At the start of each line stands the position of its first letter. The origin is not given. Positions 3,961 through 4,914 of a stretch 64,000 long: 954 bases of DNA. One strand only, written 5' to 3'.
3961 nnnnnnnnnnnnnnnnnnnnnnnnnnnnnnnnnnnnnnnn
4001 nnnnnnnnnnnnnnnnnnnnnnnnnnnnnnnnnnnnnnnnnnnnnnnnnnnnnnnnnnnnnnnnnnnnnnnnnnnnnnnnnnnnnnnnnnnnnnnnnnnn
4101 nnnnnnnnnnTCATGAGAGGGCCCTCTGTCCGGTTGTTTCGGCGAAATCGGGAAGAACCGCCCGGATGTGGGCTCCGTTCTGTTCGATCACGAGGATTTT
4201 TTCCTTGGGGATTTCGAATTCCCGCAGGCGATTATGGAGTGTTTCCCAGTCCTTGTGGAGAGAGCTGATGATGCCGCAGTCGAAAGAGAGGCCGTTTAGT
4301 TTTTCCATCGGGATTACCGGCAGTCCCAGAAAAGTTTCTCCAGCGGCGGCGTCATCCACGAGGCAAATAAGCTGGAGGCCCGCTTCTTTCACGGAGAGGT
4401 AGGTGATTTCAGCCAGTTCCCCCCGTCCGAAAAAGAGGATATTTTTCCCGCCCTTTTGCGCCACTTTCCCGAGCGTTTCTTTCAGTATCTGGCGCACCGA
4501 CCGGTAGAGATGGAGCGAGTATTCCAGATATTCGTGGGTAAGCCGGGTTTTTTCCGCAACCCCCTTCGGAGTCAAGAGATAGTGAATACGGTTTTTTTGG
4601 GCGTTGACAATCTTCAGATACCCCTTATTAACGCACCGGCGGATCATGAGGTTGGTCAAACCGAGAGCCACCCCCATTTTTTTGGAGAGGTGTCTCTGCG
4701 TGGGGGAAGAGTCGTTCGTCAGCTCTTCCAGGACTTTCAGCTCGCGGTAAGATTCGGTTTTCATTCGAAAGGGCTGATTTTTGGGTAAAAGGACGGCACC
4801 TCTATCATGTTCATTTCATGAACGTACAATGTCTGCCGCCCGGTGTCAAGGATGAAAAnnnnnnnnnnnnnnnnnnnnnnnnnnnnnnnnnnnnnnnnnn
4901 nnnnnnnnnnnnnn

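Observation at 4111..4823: Rex-like wHTH-Rossmann regulator embedded in the glycan cluster, with a perfect palindrome in its upstream spacer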

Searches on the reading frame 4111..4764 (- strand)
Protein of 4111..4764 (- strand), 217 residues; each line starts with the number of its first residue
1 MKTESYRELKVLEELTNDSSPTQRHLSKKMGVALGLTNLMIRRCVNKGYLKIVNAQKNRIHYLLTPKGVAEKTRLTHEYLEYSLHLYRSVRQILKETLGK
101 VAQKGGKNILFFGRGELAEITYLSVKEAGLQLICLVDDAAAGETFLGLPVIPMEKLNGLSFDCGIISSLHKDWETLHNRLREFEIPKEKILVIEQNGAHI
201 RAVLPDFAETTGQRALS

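Call 5: search_protein_families(library=pfam, proteins=[window:4111-4764:-], max_evalue=0.01)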
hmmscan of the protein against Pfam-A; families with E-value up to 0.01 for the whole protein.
window:4111-4764:- (217 aa): 1 family
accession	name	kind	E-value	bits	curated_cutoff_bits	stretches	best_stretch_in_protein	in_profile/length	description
PF13412.12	HTH_24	-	4.6e-07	29.8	21.9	1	7-51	4-48/48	Winged helix-turn-helix DNA-binding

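Call 6: search_protein_families(library=ncbifam, proteins=[window:4111-4764:-], max_evalue=0.01)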
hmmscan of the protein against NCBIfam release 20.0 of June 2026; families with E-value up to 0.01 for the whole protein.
window:4111-4764:- (217 aa): 2 families
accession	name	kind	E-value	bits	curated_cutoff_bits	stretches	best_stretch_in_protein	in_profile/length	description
TIGR04176.1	MarR_EPS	equivalog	3.4e-18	65.6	88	1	7-96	5-98/105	MarR family EPS-associated transcriptional regulator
NF050133.1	TransRegFabT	equivalog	0.003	17.8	200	1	5-69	28-94/138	fatty acid biosynthesis transcriptional regulator FabT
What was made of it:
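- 4456..4569 (-): Residues 66-103: a single long helix. I infer that it is the dimerisation and linker element; it is also present in the short TIGR04176 proteins. The TIGR04176 match extends to residue 96 (call 6).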

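Call 7: find_homologous_proteins(query=window:4111-4764:-)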
Query window:4111-4764:- (217 aa): 436 proteins with E <= 0.001 among 874 candidates; the best 120 are listed.
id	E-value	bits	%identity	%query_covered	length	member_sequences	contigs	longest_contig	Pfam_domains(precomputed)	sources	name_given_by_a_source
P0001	5.0e-138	475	100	100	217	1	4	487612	PF13412.13,PF22674.3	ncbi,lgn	-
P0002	1.6e-127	441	93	100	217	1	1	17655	PF13412.13,PF22674.3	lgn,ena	-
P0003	1.9e-85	304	67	98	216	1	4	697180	PF13412.13,PF22674.3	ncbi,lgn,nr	ncbi:MAG: winged helix-turn-helix domain-containing protein [Candidatus Omnitrophica bacterium]|nr:w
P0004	2.0e-80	287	63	94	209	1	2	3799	PF13412.13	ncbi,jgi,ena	-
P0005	3.5e-79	283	60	96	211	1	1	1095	PF13412.13,PF22674.3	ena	-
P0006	1.5e-78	281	61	98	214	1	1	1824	PF01047.29,PF13412.13,PF22674.3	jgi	-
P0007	3.6e-77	277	61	95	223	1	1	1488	PF13412.13,PF22674.3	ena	-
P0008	1.0e-76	275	62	95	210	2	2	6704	PF01047.29,PF13412.13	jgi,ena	-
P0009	2.3e-76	274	63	94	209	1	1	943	PF13412.13,PF22674.3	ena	-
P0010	2.7e-76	274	63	94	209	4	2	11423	PF13412.13,PF22674.3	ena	-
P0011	4.2e-76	273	61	97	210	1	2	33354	PF13412.13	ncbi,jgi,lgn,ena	-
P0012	9.9e-76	272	62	96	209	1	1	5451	PF13412.13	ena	-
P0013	1.4e-75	271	59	96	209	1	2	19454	PF01047.29,PF13412.13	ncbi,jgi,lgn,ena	-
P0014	2.0e-75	271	58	95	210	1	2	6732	PF22674.3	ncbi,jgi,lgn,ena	-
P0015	3.4e-75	270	60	94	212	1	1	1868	PF01047.29,PF13412.13,PF22674.3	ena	-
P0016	2.5e-74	267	60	94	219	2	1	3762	PF22674.3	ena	-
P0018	6.9e-74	266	62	91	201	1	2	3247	PF13412.13,PF22674.3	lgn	-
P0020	3.1e-73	264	58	94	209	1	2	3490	PF01047.29,PF13412.13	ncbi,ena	-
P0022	1.2e-72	262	60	94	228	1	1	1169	PF13412.13,PF22674.3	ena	-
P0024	2.5e-72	261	61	94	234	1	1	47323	PF13412.13,PF22674.3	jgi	jgi:DNA-binding MarR family transcriptional regulator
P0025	3.8e-72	260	56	98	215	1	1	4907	PF01047.29,PF13412.13,PF22674.3,PF12802.14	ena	-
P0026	6.8e-72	259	60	92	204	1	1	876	PF13412.13,PF22674.3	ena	-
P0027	9.3e-72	259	59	97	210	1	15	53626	PF13412.13,PF22674.3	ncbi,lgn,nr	ncbi:MAG: winged helix-turn-helix transcriptional regulator [Candidatus Omnitrophica bacterium]|nr:w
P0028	1.1e-71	259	59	95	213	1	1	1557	PF01047.29,PF13412.13,PF22674.3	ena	-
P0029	6.6e-71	256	59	95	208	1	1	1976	PF01047.29,PF13412.13,PF22674.3,PF12802.14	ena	-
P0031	7.2e-71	256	57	94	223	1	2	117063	PF13412.13,PF22674.3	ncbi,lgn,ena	-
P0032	3.5e-70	254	60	94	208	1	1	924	PF01047.29,PF13412.13,PF22674.3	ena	-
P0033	5.0e-70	253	59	94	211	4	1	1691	PF13412.13,PF22674.3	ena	-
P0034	6.5e-70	253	59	92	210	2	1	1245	PF01047.29,PF13412.13,PF22674.3,PF12802.14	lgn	-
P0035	9.5e-70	252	56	96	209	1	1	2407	PF01047.29,PF13412.13,PF22674.3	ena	-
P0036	1.0e-69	252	58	95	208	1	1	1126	PF01047.29,PF13412.13,PF22674.3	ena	-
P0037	1.4e-69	252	58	95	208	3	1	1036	PF01047.29,PF13412.13,PF22674.3,PF12802.14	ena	-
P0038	2.2e-69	251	57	98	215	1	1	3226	PF01047.29,PF13412.13,PF22674.3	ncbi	-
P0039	2.7e-69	251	58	94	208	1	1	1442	PF13412.13,PF22674.3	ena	-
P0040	3.5e-69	251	58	94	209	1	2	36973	PF01047.29,PF13412.13,PF22674.3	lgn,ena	-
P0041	6.6e-69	250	56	95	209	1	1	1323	PF01047.29,PF13412.13,PF22674.3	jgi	jgi:DNA-binding MarR family transcriptional regulator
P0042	8.5e-69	249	58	94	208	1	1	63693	PF01047.29,PF13412.13,PF22674.3,PF12802.14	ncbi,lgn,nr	ncbi:MAG: winged helix-turn-helix transcriptional regulator [Candidatus Omnitrophica bacterium]|nr:w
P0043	1.3e-68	249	55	94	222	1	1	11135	PF01047.29,PF13412.13,PF22674.3,PF12802.14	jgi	-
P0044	1.7e-68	248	56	94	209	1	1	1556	PF13412.13,PF22674.3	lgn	-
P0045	2.0e-68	248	57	94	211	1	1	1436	PF13412.13,PF22674.3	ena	-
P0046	2.5e-68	248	53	96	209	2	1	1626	PF01047.29,PF13412.13,PF22674.3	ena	-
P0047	3.0e-68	248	56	94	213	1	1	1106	PF13412.13,PF22674.3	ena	-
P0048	4.4e-68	247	57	98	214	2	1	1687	PF22674.3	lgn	-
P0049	7.9e-68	246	56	96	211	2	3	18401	PF01047.29,PF13412.13,PF22674.3,PF12802.14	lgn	-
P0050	1.2e-67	246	57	95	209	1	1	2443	PF13412.13,PF22674.3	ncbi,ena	-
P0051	1.3e-67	245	56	95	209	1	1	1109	PF01047.29,PF13412.13,PF22674.3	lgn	-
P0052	2.2e-67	245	56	94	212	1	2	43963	PF13412.13,PF22674.3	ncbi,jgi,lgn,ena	-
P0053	2.7e-67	244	54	97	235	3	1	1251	PF13412.13,PF22674.3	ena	-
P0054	3.8e-67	244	57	94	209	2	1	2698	PF01047.29,PF13412.13,PF22674.3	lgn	-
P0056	1.3e-66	242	58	94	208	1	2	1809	PF01047.29,PF13412.13,PF22674.3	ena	-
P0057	2.3e-66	241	55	94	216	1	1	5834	PF01047.29,PF13412.13,PF22674.3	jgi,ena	-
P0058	3.5e-66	241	54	94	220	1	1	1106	PF13412.13,PF22674.3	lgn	-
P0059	3.6e-66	241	55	98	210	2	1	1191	PF13412.13,PF22674.3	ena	-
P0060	5.0e-66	240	52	99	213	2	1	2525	PF01047.29,PF13412.13,PF22674.3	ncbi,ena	-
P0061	6.2e-66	240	59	94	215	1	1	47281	PF13412.13,PF22674.3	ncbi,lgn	-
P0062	1.3e-65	239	53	93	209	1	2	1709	PF01047.29,PF13412.13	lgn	-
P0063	1.7e-65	238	52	94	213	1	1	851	PF13412.13,PF22674.3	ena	-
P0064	2.9e-65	238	55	95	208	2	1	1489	PF13412.13,PF22674.3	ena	-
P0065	3.8e-65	237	55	94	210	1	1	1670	PF01047.29,PF13412.13,PF22674.3,PF12802.14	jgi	jgi:DNA-binding MarR family transcriptional regulator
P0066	3.8e-65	237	57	95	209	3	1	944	PF13412.13,PF22674.3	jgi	-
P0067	1.3e-64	236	54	96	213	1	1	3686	PF13412.13,PF22674.3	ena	-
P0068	9.4e-64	233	53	94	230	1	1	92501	PF01047.29,PF13412.13,PF22674.3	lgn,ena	-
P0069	1.7e-62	229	53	94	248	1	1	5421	PF13412.13,PF22674.3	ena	-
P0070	2.2e-62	228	53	98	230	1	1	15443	PF01047.29,PF13412.13,PF22674.3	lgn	-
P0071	3.9e-62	228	54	90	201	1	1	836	PF13412.13,PF22674.3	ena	-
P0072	3.4e-57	211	52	94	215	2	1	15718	PF01047.29,PF13412.13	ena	-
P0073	8.1e-57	210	51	91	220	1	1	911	PF22674.3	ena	-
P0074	4.5e-53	198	54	77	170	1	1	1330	PF22674.3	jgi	-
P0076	3.1e-49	185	44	93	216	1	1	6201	PF01047.29,PF13412.13,PF12802.14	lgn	-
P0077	2.6e-48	182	45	91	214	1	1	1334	PF13412.13,PF22674.3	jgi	-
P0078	2.1e-47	179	46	90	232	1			PF13412.13,PF22674.3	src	-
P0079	2.2e-47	179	44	95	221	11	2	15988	PF13412.13,PF22674.3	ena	-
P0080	7.5e-47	178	45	92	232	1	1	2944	PF01047.29,PF13412.13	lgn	-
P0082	1.2e-46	177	46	91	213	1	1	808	PF01047.29,PF13412.13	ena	-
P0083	1.2e-46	177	46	91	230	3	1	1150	PF01047.29,PF13412.13,PF22674.3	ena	-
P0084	1.7e-46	176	44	91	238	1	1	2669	PF13412.13,PF22674.3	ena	-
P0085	1.8e-46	176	46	91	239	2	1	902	PF01047.29,PF13412.13,PF22674.3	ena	-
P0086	2.4e-46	176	45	91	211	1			PF01047.29,PF13412.13,PF22674.3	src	-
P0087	2.8e-46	176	45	91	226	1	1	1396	PF01047.29,PF13412.13,PF22674.3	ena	-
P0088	3.4e-46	175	43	96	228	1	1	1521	PF01047.29,PF13412.13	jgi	jgi:DNA-binding MarR family transcriptional regulator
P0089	7.2e-46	174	45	87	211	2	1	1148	PF01047.29,PF13412.13,PF22674.3,PF12802.14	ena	-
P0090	8.7e-46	174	46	91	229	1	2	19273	PF13412.13,PF22674.3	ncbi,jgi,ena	-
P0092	1.4e-45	173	47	88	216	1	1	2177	PF13412.13,PF22674.3,PF12802.14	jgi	jgi:DNA-binding MarR family transcriptional regulator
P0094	2.1e-45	173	44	94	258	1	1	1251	PF01047.29,PF13412.13,PF22674.3,PF12802.14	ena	-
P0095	2.3e-45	173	50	78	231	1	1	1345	PF01047.29,PF13412.13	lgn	-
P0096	2.4e-45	173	44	95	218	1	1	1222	PF01047.29,PF13412.13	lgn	-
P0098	2.7e-45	173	46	92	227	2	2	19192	PF01047.29,PF13412.13,PF22674.3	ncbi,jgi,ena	-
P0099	2.9e-45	172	44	92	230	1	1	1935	PF13412.13,PF22674.3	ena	-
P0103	6.8e-45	171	44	91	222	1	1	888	PF01047.29,PF13412.13,PF22674.3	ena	-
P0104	7.5e-45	171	66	58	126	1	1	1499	PF01047.29,PF13412.13,PF12802.14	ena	-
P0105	1.1e-44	171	51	78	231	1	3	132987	PF01047.29,PF13412.13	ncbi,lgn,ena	-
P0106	1.2e-44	170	43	91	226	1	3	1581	PF01047.29,PF13412.13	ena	-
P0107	1.2e-44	170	44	94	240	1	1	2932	PF01047.29,PF13412.13,PF22674.3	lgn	-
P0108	1.2e-44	170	43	91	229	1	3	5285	PF01047.29,PF13412.13,PF22674.3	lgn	-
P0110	1.8e-44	170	43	91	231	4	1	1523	PF01047.29,PF13412.13,PF22674.3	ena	-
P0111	1.8e-44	170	44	91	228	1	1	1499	PF01047.29,PF13412.13,PF22674.3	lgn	-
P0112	1.9e-44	170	43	91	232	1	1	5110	PF01047.29,PF13412.13,PF12802.14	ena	-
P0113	2.1e-44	170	47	78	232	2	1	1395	PF01047.29,PF13412.13,PF22674.3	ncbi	-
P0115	3.3e-44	169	50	78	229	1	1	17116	PF01047.29,PF13412.13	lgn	-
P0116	3.3e-44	169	45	89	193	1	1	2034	PF13412.13,PF22674.3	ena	-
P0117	3.7e-44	169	43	91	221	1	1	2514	PF13412.13,PF22674.3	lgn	-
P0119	5.7e-44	168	42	91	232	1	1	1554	PF13412.13,PF22674.3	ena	-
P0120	6.1e-44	168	42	88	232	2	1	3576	PF01047.29,PF13412.13,PF22674.3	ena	-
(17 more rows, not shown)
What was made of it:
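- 4111..4764 (-): Regulator gene, 217 aa. The ATG is at 4764. The TGA stop at 4111-4113 overlaps the ATG of the next gene (ATGA). 436 homologues were found (call 7).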

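Call 10: search_protein_families(library=pfam, proteins=[window:4111-4764:-, P0003, P0042, P0025, P0068, P0098], max_evalue=10)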
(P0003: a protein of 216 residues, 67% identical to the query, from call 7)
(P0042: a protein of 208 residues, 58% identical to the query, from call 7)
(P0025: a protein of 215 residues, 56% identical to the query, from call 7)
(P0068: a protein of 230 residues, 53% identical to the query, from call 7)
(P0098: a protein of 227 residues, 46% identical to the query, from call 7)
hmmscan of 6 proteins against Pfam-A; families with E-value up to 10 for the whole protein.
window:4111-4764:- (217 aa): 5 families
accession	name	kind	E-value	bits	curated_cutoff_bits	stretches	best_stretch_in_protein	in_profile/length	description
PF13412.12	HTH_24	-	4.6e-07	29.8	21.9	1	7-51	4-48/48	Winged helix-turn-helix DNA-binding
PF12802.13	MarR_2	-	0.084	13.5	27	1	9-53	8-53/61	MarR family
PF03297.21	Ribosomal_S25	-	0.11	13.2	28.8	1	10-58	46-94/101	S25 ribosomal protein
PF01047.28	MarR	-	0.11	12.9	24.6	1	6-50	3-47/59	MarR family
PF08100.18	Dimerisation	-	0.12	12.6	25.6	1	8-66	27-85/93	O-methyltransferase dimerisation domain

P0003 (216 aa): 5 families
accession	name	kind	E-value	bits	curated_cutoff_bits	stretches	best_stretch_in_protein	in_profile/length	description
PF13412.12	HTH_24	-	8e-07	29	21.9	1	8-51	5-48/48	Winged helix-turn-helix DNA-binding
PF12802.13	MarR_2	-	0.0046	17.5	27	1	8-53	7-53/61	MarR family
PF01047.28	MarR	-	0.076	13.4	24.6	1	8-50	5-47/59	MarR family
PF03297.21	Ribosomal_S25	-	0.08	13.6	28.8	1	10-57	46-93/101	S25 ribosomal protein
PF08100.18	Dimerisation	-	0.09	13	25.6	1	8-66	27-85/93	O-methyltransferase dimerisation domain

P0042 (208 aa): 5 families
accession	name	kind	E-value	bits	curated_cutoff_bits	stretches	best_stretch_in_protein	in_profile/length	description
PF13412.12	HTH_24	-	4.5e-10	39.4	21.9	1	8-51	5-48/48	Winged helix-turn-helix DNA-binding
PF01047.28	MarR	-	2.7e-06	27.6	24.6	1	7-51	4-48/59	MarR family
PF12802.13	MarR_2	-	2e-05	25.1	27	1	8-52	7-52/61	MarR family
PF01978.25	TrmB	-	0.019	15.3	25.6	1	8-56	10-58/68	Sugar-specific transcriptional regulator TrmB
PF13601.12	HTH_34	-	0.17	12.5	27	1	8-70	2-67/80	Winged helix DNA-binding domain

P0025 (215 aa): 7 families
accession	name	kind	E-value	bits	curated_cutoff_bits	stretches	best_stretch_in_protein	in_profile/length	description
PF13412.12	HTH_24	-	2.3e-09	37.1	21.9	1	8-51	5-48/48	Winged helix-turn-helix DNA-binding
PF01047.28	MarR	-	2.2e-06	27.9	24.6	1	7-51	4-48/59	MarR family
PF12802.13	MarR_2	-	2.4e-06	28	27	1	8-53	7-53/61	MarR family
PF13601.12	HTH_34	-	0.0028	18.2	27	1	8-70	2-67/80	Winged helix DNA-binding domain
PF01978.25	TrmB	-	0.012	15.9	25.6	1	8-59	10-61/68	Sugar-specific transcriptional regulator TrmB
PF03965.22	Penicillinase_R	-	0.18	12.6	22.6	1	24-63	25-63/115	Penicillinase repressor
PF00208.27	ELFV_dehydrog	-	0.24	11.5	23.4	1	104-141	30-67/241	Glutamate/Leucine/Phenylalanine/Valine dehydrogenase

P0068 (230 aa): 7 families
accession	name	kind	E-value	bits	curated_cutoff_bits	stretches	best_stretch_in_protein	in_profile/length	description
PF13412.12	HTH_24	-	3.9e-07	30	21.9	1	8-51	5-48/48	Winged helix-turn-helix DNA-binding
PF12802.13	MarR_2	-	4.9e-06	27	27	1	7-57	6-57/61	MarR family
PF01047.28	MarR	-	1.7e-05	25.1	24.6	1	7-51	4-48/59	MarR family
PF03297.21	Ribosomal_S25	-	0.00049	20.7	28.8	1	13-56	49-92/101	S25 ribosomal protein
PF01978.25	TrmB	-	0.12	12.7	25.6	1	8-56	10-58/68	Sugar-specific transcriptional regulator TrmB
PF18350.7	SH3_17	-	0.13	12.6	27.7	0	109-125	34-50/53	Restriction endonuclease SH3 domain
PF08100.18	Dimerisation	-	0.19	12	25.6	1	8-68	27-87/93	O-methyltransferase dimerisation domain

P0098 (227 aa): 8 families
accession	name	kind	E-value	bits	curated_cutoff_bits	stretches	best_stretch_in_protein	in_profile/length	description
PF13412.12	HTH_24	-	7.2e-09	35.5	21.9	1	6-51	3-48/48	Winged helix-turn-helix DNA-binding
PF01047.28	MarR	-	1e-05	25.8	24.6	1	5-51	2-48/59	MarR family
PF12802.13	MarR_2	-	0.00031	21.3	27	1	5-52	4-52/61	MarR family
PF01978.25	TrmB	-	0.023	15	25.6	1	19-60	21-62/68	Sugar-specific transcriptional regulator TrmB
PF13545.12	HTH_Crp_2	-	0.024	15.1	27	1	20-60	22-59/70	Crp-like helix-turn-helix domain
PF03297.21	Ribosomal_S25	-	0.052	14.2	28.8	1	11-59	47-95/101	S25 ribosomal protein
PF13601.12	HTH_34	-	0.054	14.1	27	1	17-69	11-66/80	Winged helix DNA-binding domain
PF21984.2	DnaD_N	-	0.12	13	27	1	21-58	36-73/101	DnaD N-terminal domain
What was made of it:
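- On Rex: No hit at E up to 10 for the window protein or for 5 homologues (call 10). No Pfam hit for the window protein (call 10).
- On MarR (PF01047): 12.9 bits, E 0.11 (call 10).
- Closest known: Rex, the redox-sensing repressor. Different: No sequence-family membership for either domain (call 10).
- Closest known: CAC2185 of Clostridium acetobutylicum. Different: The local Pfam copy gives no PF22674 hit for the window protein (call 10).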

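Call 13: find_encoding_contigs(protein=window:4111-4764:-, flank=10000, max_places=4)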
Protein window:4111-4764:- (217 aa): 5 contigs read that carry it; 1 place shown.
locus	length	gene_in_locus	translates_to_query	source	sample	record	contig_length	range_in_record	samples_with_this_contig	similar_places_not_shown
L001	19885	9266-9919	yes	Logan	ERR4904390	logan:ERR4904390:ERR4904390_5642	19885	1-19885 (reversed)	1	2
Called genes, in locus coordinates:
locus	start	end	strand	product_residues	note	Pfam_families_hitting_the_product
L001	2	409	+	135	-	?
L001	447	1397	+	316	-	PF00106:adh_short (weak), PF04321:RmlD_sub_bind, PF01073:3Beta_HSD, PF01370:Epimerase, PF02719:Polysacc_synt_2, PF13460:NAD_binding_10, PF16363:GDP_Man_Dehyd, PF07993:NAD_binding_4 (weak)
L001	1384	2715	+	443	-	PF01041:DegT_DnrJ_EryC1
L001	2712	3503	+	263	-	PF00535:Glycos_transf_2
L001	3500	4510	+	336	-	PF13489:Methyltransf_23, PF07021:MetW (weak), PF13847:Methyltransf_31, PF08241:Methyltransf_11, PF08242:Methyltransf_12, PF13649:Methyltransf_25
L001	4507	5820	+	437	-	PF13231:PMT_2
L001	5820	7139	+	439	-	-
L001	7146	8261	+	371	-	PF01073:3Beta_HSD, PF01370:Epimerase, PF02719:Polysacc_synt_2, PF04321:RmlD_sub_bind, PF07993:NAD_binding_4 (weak), PF13460:NAD_binding_10, PF16363:GDP_Man_Dehyd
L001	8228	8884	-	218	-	-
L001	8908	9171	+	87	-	-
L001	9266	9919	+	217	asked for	PF13412:HTH_24 (weak), PF22674:C2185-like_N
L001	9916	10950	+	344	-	-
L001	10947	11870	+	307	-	PF04321:RmlD_sub_bind, PF01073:3Beta_HSD (faint), PF01370:Epimerase, PF02719:Polysacc_synt_2, PF16363:GDP_Man_Dehyd, PF07993:NAD_binding_4 (weak)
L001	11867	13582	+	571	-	PF02543:Carbam_trans_N, PF16861:Carbam_trans_C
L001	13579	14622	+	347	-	PF03102:NeuB, PF08666:SAF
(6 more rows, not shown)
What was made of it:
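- Closest known: CAC2185 of Clostridium acetobutylicum. Same: A precomputed PF22674 hit is on record for the window protein (call 13).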

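Call 14: find_encoding_contigs(protein=P0003, flank=8000, max_places=2)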
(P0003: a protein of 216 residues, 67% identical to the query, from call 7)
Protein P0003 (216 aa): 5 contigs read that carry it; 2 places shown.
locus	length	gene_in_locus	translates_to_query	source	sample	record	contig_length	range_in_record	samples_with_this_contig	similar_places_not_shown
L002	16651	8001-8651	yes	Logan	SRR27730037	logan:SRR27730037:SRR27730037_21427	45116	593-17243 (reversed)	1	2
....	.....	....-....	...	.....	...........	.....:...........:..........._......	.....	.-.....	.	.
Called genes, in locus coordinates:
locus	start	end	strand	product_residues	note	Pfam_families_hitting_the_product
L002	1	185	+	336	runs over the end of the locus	PF01073:3Beta_HSD, PF01370:Epimerase, PF02719:Polysacc_synt_2, PF04321:RmlD_sub_bind, PF05368:NmrA (weak), PF07993:NAD_binding_4, PF16363:GDP_Man_Dehyd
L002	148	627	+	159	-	PF00908:dTDP_sugar_isom, PF05523:FdtA (weak), PF14667:Polysacc_synt_C (weak)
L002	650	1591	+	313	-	PF01073:3Beta_HSD, PF01370:Epimerase, PF02719:Polysacc_synt_2, PF04321:RmlD_sub_bind, PF16363:GDP_Man_Dehyd, PF13460:NAD_binding_10, PF07993:NAD_binding_4 (weak)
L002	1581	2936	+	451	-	PF01041:DegT_DnrJ_EryC1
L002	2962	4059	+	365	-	PF04321:RmlD_sub_bind, PF01073:3Beta_HSD, PF01370:Epimerase, PF02719:Polysacc_synt_2, PF07993:NAD_binding_4 (weak), PF13460:NAD_binding_10, PF16363:GDP_Man_Dehyd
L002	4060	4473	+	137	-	PF00908:dTDP_sugar_isom, PF05523:FdtA, PF00190:Cupin_1 (weak), PF14667:Polysacc_synt_C, PF07883:Cupin_2 (weak)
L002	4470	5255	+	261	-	PF00535:Glycos_transf_2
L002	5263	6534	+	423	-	PF02366:PMT, PF13231:PMT_2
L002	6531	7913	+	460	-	-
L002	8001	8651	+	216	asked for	PF13412:HTH_24 (weak), PF22674:C2185-like_N (weak)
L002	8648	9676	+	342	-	-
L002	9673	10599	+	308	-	PF04321:RmlD_sub_bind, PF01073:3Beta_HSD, PF01370:Epimerase, PF02719:Polysacc_synt_2, PF16363:GDP_Man_Dehyd, PF07993:NAD_binding_4 (weak)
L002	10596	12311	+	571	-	PF02543:Carbam_trans_N, PF16861:Carbam_trans_C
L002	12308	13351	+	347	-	PF03102:NeuB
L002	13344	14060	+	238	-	PF02348:CTP_transf_3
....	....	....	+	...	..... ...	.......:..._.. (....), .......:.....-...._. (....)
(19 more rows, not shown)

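Call 15: find_encoding_contigs(protein=P0042, flank=8000, max_places=2)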
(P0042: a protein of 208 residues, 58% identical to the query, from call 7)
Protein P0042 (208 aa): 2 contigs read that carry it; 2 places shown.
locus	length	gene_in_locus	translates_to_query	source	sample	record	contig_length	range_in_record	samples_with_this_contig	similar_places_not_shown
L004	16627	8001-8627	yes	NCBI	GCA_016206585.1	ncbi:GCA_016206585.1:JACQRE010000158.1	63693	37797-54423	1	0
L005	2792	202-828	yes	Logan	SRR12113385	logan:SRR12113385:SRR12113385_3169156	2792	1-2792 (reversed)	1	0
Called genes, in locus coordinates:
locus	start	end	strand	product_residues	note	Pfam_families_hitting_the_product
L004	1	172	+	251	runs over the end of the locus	PF13489:Methyltransf_23, PF08241:Methyltransf_11, PF08242:Methyltransf_12, PF13649:Methyltransf_25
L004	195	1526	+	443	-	PF13439:Glyco_transf_4, PF13579:Glyco_trans_4_4, PF13692:Glyco_trans_1_4 (weak)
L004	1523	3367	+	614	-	-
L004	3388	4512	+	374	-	PF13692:Glyco_trans_1_4, PF13524:Glyco_trans_1_2, PF00534:Glycos_transf_1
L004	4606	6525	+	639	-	PF13522:GATase_6, PF13537:GATase_7, PF00733:Asn_synthase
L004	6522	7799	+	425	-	-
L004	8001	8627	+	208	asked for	PF01047:MarR (weak), PF12802:MarR_2 (faint), PF13412:HTH_24, PF22674:C2185-like_N (weak)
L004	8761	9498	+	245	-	-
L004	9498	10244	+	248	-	PF01128:IspD (weak), PF02348:CTP_transf_3, PF12804:NTP_transf_3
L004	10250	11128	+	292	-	PF03102:NeuB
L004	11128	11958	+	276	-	PF13847:Methyltransf_31, PF08241:Methyltransf_11, PF08242:Methyltransf_12 (weak), PF13649:Methyltransf_25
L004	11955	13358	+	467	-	PF13231:PMT_2 (weak)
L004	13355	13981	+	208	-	PF02348:CTP_transf_3, PF12804:NTP_transf_3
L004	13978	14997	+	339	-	PF01408:GFO_IDH_MocA, PF22725:GFO_IDH_MocA_C3, PF02894:GFO_IDH_MocA_C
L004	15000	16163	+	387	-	PF00155:Aminotran_1_2, PF01041:DegT_DnrJ_EryC1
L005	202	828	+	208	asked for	PF01047:MarR (weak), PF12802:MarR_2 (faint), PF13412:HTH_24, PF22674:C2185-like_N (weak)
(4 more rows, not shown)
